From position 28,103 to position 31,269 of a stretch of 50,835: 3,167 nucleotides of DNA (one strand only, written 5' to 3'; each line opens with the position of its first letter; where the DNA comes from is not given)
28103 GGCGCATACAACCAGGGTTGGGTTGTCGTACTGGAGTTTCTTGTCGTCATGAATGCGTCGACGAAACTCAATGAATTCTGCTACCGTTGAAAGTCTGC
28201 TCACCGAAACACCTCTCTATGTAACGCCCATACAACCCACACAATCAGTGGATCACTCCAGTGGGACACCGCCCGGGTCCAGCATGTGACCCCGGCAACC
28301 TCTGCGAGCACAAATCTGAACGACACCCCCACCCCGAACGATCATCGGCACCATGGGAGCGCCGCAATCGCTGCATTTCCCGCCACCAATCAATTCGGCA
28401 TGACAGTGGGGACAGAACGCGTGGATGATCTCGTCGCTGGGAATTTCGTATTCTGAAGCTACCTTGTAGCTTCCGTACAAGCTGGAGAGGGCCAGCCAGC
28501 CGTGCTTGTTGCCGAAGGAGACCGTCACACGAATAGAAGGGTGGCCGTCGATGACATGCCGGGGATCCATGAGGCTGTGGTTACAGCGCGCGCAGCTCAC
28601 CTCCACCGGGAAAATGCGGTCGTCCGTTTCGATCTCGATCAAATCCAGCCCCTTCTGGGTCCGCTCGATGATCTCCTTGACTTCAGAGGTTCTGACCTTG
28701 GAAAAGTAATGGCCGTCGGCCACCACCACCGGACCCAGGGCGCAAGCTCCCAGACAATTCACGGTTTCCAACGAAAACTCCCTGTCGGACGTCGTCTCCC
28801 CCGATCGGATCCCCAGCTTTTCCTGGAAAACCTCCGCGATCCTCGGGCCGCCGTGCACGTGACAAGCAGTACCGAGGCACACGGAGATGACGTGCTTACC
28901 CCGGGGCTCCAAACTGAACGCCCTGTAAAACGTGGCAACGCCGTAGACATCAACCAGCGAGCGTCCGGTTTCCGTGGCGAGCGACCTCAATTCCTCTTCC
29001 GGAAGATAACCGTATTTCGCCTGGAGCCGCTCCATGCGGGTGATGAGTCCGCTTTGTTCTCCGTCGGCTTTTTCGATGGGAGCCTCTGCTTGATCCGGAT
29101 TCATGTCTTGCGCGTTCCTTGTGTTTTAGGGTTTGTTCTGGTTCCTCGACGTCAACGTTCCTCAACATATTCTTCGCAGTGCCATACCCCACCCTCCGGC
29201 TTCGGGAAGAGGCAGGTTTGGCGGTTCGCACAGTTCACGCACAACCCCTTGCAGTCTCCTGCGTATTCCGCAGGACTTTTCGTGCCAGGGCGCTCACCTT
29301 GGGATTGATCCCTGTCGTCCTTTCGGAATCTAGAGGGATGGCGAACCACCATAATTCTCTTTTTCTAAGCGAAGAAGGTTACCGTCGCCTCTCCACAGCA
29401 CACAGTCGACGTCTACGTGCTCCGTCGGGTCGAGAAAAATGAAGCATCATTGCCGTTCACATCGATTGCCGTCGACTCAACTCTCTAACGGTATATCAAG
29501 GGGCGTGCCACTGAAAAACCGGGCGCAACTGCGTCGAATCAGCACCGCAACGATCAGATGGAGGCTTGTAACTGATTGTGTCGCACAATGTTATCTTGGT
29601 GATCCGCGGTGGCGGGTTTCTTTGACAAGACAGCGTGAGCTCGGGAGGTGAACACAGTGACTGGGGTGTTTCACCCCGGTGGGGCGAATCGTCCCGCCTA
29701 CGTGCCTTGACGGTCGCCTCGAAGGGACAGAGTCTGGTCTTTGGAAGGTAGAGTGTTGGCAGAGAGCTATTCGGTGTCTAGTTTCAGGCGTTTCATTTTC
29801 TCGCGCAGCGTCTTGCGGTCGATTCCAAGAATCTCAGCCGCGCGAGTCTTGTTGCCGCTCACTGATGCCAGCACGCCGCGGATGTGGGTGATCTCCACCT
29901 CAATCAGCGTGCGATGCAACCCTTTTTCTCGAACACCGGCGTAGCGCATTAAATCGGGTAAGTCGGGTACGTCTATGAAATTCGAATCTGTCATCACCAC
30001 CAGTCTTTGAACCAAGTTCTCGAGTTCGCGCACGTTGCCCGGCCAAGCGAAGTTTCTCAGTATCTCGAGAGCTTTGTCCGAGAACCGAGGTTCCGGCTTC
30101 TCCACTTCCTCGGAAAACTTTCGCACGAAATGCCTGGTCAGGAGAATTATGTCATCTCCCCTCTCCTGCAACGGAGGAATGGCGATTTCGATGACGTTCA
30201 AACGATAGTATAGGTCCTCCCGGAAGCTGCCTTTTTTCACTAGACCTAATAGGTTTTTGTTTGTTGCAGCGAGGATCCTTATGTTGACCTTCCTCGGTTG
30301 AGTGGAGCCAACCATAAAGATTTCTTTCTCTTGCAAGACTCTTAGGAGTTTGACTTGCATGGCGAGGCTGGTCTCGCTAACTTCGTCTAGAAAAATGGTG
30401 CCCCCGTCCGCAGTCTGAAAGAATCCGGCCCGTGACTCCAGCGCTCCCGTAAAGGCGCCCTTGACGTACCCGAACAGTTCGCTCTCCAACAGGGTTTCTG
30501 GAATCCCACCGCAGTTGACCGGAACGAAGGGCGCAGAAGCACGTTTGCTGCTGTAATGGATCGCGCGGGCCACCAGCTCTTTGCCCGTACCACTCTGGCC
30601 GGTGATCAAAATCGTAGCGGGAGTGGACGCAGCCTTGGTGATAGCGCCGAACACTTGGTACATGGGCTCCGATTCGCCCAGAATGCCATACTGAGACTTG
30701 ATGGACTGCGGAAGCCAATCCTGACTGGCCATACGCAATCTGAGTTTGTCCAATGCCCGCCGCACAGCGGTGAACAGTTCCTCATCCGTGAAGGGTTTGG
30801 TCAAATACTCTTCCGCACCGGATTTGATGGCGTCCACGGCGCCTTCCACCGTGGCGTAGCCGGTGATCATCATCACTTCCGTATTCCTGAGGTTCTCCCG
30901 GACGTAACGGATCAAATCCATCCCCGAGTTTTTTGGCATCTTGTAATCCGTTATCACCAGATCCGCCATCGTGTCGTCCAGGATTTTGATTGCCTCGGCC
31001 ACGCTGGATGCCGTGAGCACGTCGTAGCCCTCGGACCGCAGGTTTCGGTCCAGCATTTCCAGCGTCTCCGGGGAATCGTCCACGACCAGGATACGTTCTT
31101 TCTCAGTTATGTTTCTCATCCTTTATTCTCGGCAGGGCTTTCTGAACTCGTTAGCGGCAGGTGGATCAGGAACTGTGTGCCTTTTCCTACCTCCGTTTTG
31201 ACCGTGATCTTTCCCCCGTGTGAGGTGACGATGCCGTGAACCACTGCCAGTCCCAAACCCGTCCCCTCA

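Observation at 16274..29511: Sigma-54-type eight-gene operon joining a NuoE / NuoF-GltD / Fe-S flavin module, a lone GltB FMN subunit, two PPDK_N paralogues and GdhA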

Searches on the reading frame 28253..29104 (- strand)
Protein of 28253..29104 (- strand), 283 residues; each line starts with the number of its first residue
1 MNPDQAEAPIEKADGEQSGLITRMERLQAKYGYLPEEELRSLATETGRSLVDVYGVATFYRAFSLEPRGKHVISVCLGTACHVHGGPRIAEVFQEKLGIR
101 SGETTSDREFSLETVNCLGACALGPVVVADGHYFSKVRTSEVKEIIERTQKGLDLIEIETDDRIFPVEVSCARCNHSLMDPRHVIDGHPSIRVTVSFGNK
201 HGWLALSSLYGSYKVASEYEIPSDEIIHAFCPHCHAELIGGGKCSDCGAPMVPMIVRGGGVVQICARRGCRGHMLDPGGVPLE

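Call 5: search_protein_families(library=pfam, proteins=[window:28253-29104:-], max_evalue=0.01)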
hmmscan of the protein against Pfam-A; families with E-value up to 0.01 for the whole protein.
window:28253-29104:- (283 aa): 3 families
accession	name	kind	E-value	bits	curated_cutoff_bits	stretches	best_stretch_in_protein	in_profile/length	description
PF01257.25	2Fe-2S_thioredx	-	6.2e-44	149.8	24.8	1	8-149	3-144/145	Thioredoxin-like [2Fe-2S] ferredoxin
PF13453.11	Zn_ribbon_TFIIB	-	0.00026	20.7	22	1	243-278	1-33/41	Transcription factor zinc-finger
PF12773.13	DZR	-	0.0017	18.9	27.3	0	229-251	13-34/45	Double zinc ribbon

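Call 6: search_protein_families(library=ncbifam, proteins=[window:28253-29104:-], max_evalue=0.01)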
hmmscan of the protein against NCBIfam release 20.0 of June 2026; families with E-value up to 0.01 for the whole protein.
window:28253-29104:- (283 aa): 10 families
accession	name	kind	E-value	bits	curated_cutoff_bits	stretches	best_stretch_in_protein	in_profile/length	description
NF005747.0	PRK07571.1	equivalog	7e-38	130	224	1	7-150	26-169/173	bidirectional hydrogenase complex protein HoxE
NF005722.0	PRK07539.1-2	equivalog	2e-37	128.7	141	1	7-149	14-156/157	NADH-quinone oxidoreductase subunit NuoE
TIGR01958.1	nuoE_fam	subfamily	1.3e-34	119.5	142.4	1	13-148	11-146/148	NADH-quinone oxidoreductase subunit NuoE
NF004638.0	PRK05988.1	equivalog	1.1e-32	113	198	1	5-150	13-158/159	formate dehydrogenase subunit gamma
NF005725.0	PRK07539.1-5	equivalog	5.1e-30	104.4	220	1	13-150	34-172/174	NADH-quinone oxidoreductase subunit NuoE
NF005721.0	PRK07539.1-1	equivalog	4.2e-28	98.4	308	1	16-152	44-180/292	NADH-quinone oxidoreductase subunit NuoE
NF005723.0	PRK07539.1-3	equivalog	5.4e-25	88.1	226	1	13-147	19-154/158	NADH-quinone oxidoreductase subunit NuoE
NF005724.0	PRK07539.1-4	equivalog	1.3e-22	80.8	280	1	14-154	36-177/240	NADH-quinone oxidoreductase subunit NuoE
NF009040.0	PRK12373.1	equivalog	1.4e-17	64.5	514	1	15-152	34-172/400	NADH-quinone oxidoreductase subunit E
NF041612.1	fdxn_Clost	equivalog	0.0014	19.2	150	1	108-149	47-90/102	2Fe-2S ferredoxin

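Call 78: search_solved_structures(query=window:28253-29104:-, max_evalue=1e-10)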
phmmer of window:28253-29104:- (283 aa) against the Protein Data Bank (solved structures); distinct sequences matched with E-value up to 1e-10: 53.
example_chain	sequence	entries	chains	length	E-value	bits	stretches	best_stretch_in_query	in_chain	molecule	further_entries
8a6t_C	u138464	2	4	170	4.9e-39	137.3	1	10-148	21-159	Electron bifurcating hydrogenase subunit HydC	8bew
7t2r_C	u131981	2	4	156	3.8e-36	127.9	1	14-149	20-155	NiFe hydrogenase subunit C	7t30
7p5h_C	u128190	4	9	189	4.8e-34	121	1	8-149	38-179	Fe-hydrogenase, subunit gamma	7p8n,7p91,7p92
9n5u_C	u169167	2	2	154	2.9e-32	115.1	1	16-152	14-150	NfnC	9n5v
9bov_C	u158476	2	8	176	3.2e-32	115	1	10-149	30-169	NADH dehydrogenase (Ubiquinone), 24 kDa subunit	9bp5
8oh5_A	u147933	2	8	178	1.8e-31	112.5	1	13-148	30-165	NAD-dependent formate dehydrogenase gamma subunit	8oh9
7q4v_C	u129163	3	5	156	2.1e-31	112.3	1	20-148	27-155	Iron hydrogenase HydC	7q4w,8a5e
9mqx_C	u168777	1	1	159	5.2e-31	111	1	26-150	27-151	NADH:ubiquinone oxidoreductase 24 kD subunit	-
8esw_V2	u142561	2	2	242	5.2e-23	84.7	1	16-147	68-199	NADH dehydrogenase (Ubiquinone) 24 kDa subunit, isoform A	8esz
8b9z_E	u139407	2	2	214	5.9e-23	84.6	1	16-147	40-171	NADH dehydrogenase (Ubiquinone) 24 kDa subunit, isoform A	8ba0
5xtb_O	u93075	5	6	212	1.1e-22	83.6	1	19-152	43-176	NADH dehydrogenase [ubiquinone] flavoprotein 2, mitochondrial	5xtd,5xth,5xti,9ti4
9cwt_O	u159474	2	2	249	1.7e-22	83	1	19-152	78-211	NADH dehydrogenase [ubiquinone] flavoprotein 2, mitochondrial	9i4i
7zd6_2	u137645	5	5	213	2.2e-22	82.7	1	19-152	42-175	NADH dehydrogenase [ubiquinone] flavoprotein 2, mitochondrial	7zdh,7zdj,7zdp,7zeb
8uca_V2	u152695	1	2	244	2.2e-22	82.7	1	14-152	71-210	NADH dehydrogenase [ubiquinone] flavoprotein 2, mitochondrial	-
9w2u_E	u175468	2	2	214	2.2e-22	82.7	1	19-152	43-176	NADH dehydrogenase [ubiquinone] flavoprotein 2, mitochondrial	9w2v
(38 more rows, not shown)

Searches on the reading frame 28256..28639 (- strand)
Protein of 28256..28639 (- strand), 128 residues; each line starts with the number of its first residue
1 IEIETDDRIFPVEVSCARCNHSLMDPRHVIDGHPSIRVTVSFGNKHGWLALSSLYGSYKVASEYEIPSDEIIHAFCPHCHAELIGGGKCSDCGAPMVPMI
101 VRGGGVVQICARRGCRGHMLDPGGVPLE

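Call 73: search_protein_families(library=pfam, proteins=[window:28256-28639:-], max_evalue=10)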
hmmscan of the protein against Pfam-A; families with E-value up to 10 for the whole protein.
seq(128 aa): 18 families
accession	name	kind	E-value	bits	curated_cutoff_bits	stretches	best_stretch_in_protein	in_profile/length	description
PF13453.11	Zn_ribbon_TFIIB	-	1.2e-05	25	22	1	88-123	1-33/41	Transcription factor zinc-finger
PF12773.13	DZR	-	0.00028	21.4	27.3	1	74-96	13-34/45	Double zinc ribbon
PF09334.17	tRNA-synt_1g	-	0.003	16.8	20.1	1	47-99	111-162/391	tRNA synthetases class I (M)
PF07191.17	Zn_ribbon_6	-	0.0064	16.9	25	1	72-96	15-39/67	Double zinc ribbon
PF12172.15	zf-ChsH2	-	0.0065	16.7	23.2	2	86-98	11-23/37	ChsH2, rubredoxin-like zinc ribbon domain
PF13240.11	Zn_Ribbon_1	-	0.013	15.7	25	1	75-83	1-9/23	zinc-ribbon domain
PF18912.6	DZR_2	-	0.013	15.7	27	1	73-96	21-46/56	Double zinc ribbon domain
PF18439.7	zf_UBZ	-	0.039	14.1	25.6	0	14-23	3-12/32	Ubiquitin-Binding Zinc Finger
PF06906.16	DUF1272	-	0.071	13.7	25.3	1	73-98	29-53/57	Protein of unknown function (DUF1272)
PF06869.18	DUF1258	-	0.12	12.3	33.1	1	72-110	15-52/253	Protein of unknown function (DUF1258)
PF04032.22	Rpr2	-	0.18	12.6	29.3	1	58-90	29-62/90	RNAse P Rpr2/Rpp21/SNM1 subunit domain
PF23549.1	Zn_ribbon_GRF_2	-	0.59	10.4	27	1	88-102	3-17/45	GRF-like zinc ribbon domain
PF13248.11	Zn_ribbon_3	-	1.3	9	27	0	89-95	5-25/26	zinc-ribbon domain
PF25207.1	DUF7837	-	2.3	8.7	27.8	0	63-80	23-41/47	Domain of unknown function (DUF7837)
PF13408.12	Zn_ribbon_recom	-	2.4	9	25.3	1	88-113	7-32/58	Recombinase zinc beta ribbon domain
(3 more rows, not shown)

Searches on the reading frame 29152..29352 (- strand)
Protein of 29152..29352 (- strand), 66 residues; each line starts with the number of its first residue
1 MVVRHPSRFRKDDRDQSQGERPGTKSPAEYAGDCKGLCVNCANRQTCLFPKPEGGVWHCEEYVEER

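Call 5: search_protein_families(library=pfam, proteins=[window:29152-29352:-], max_evalue=0.01)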
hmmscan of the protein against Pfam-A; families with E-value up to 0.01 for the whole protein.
window:29152-29352:- (66 aa): 0 families

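Call 6: search_protein_families(library=ncbifam, proteins=[window:29152-29352:-], max_evalue=0.01)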
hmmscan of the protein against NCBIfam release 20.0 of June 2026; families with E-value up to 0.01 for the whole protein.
window:29152-29352:- (66 aa): 0 families

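Call 73: search_protein_families(library=pfam, proteins=[window:29155-29352:-], max_evalue=10)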
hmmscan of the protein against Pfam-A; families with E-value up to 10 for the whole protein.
seq(66 aa): 0 families

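Call 79: find_homologous_proteins(query=window:29152-29352:-, max_evalue=0.001)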
Query window:29152-29352:- (66 aa): 97 proteins with E <= 0.001 among 97 candidates.
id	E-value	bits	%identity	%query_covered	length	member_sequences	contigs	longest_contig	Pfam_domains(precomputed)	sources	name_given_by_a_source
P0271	3.1e-31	124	85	100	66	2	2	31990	-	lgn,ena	-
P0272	3.3e-24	102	69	98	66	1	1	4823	-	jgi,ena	-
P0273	1.5e-23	100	70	100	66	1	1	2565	-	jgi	jgi:hypothetical protein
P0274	3.0e-23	99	69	98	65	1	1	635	-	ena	-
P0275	4.2e-23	98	69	97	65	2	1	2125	-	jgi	jgi:hypothetical protein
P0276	1.7e-20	90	70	92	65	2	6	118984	-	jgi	jgi:hypothetical protein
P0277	2.2e-19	87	58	98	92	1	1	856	-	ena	-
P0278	4.9e-19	86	59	100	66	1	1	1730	-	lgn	-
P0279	2.2e-18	83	60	98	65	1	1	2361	-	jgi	jgi:hypothetical protein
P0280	2.9e-18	83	60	98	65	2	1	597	-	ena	-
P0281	3.4e-18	83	59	97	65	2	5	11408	-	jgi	jgi:hypothetical protein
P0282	1.1e-17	81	56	97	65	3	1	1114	-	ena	-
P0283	1.1e-17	81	56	97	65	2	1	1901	-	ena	-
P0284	5.6e-17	79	59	95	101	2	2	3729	-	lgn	-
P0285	2.4e-16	77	53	97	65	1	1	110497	-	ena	-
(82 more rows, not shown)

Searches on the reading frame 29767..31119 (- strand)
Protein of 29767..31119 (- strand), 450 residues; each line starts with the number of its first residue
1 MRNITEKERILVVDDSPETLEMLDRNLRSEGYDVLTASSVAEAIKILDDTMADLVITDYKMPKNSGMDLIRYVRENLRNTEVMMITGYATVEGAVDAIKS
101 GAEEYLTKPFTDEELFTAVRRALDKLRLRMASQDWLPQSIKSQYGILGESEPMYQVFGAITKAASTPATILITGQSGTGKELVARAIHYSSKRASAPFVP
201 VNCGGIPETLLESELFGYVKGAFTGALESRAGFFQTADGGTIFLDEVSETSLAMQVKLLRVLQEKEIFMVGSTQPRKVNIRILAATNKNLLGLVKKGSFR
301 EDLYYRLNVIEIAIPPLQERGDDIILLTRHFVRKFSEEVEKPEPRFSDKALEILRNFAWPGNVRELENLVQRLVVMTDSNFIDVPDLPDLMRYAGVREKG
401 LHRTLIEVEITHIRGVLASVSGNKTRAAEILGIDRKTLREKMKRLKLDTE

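Call 5: search_protein_families(library=pfam, proteins=[window:29767-31119:-], max_evalue=0.01)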
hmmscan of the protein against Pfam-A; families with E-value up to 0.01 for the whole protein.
window:29767-31119:- (450 aa): 11 families
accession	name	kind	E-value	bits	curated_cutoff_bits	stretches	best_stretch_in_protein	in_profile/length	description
PF00158.32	Sigma54_activat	-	2.9e-69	232.5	20.2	1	146-312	1-167/168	Sigma-54 interaction domain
PF00072.30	Response_reg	-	2.8e-27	95.5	30.2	1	10-120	1-111/111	Response regulator receiver domain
PF25601.1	AAA_lid_14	-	1.7e-24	85.9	27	1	319-396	2-79/87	AAA+ ATPase lid domain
PF14532.12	Sigma54_activ_2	-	1.1e-18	68.3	25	1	147-317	1-138/138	Sigma-54 interaction domain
PF02954.25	HTH_8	-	1.1e-10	41.5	22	1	407-445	4-42/42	Bacterial regulatory protein, Fis family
PF07728.20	AAA_5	-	3.8e-06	27.4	22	1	170-289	2-124/139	AAA domain (dynein-related subfamily)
PF13245.12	AAA_19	-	7.9e-05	23.3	25.1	0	237-271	89-124/134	AAA domain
PF00004.35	AAA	-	0.0016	19.3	21.2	1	170-288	1-110/131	ATPase family associated with various cellular activities (AAA)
PF12643.12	MazG-like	-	0.0018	18.9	27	0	19-82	7-68/85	MazG-like family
PF01078.27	Mg_chelatase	-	0.0049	16.7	20.3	0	227-287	95-157/207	Magnesium chelatase, subunit ChlI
PF13191.12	AAA_16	-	0.0078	17.2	32.6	0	164-222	21-85/167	AAA ATPase domain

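Call 6: search_protein_families(library=ncbifam, proteins=[window:29767-31119:-], max_evalue=0.01)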
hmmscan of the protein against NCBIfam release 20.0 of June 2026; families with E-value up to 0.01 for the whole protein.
window:29767-31119:- (450 aa): 122 families (the best 25 are shown)
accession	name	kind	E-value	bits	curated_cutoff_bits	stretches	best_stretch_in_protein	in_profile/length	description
NF008469.0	PRK11361.1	equivalog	8.7e-130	433.5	714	1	5-447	2-456/461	acetoacetate metabolism transcriptional regulator AtoC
TIGR01818.1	ntrC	equivalog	3.7e-125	418.3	558.6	2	10-391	1-381/463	nitrogen regulation protein NR(I)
NF007689.0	PRK10365.1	equivalog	2.8e-112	375.7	760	1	6-444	4-441/441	sigma-54-dependent response regulator transcription factor ZraR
TIGR02915.1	PEP_resp_reg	equivalog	6e-112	374.7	502.6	1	10-447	1-444/445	PEP-CTERM-box response regulator transcription factor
NF041552.1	TF_PrdR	equivalog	5.4e-108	361.8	795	1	137-444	260-575/577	sigma-54 dependent transcriptional regulator PrdR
NF011695.0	PRK15115.1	equivalog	1.3e-104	350.5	763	1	8-449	7-440/445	two-component system response regulator GlrR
NF041946.1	LuxO_transreg_Vib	equivalog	1.4e-104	350.5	800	1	26-392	15-381/463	quorum-sensing sigma-54 dependent transcriptional regulator LuxO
NF050807.1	TransRegFlbDCaul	equivalog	4e-101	339.1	750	1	27-445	20-438/454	sigma-54-dependent transcriptional regulator FlbD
TIGR01817.1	nifA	equivalog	6.7e-101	338.6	528.85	1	134-386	186-437/534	nif-specific transcriptional activator NifA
NF049963.1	RespRegFlgRCampy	domain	3.4e-100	335.9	750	1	31-447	25-429/429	fla regulon two-component system response regulator FlgR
NF051870.1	NAssimRespRegNtrX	equivalog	8.3e-97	324.9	600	1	9-445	3-450/452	nitrogen assimilation response regulator NtrX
NF008176.1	PRK10923.1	equivalog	2.5e-96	323.1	620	1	8-395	4-389/469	nitrogen regulation protein NR(I)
NF003451.0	PRK05022.1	equivalog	3.6e-93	313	476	1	136-448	182-511/512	nitric oxide reductase transcriptional regulator NorR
NF038308.1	RNA_repair_RtcR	equivalog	5.4e-90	302.7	650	1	94-391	126-436/530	RNA repair transcriptional activator RtcR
TIGR02329.1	propionate_PrpR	equivalog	4.9e-87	292.7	499.2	1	145-443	213-525/526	propionate catabolism operon regulatory protein PrpR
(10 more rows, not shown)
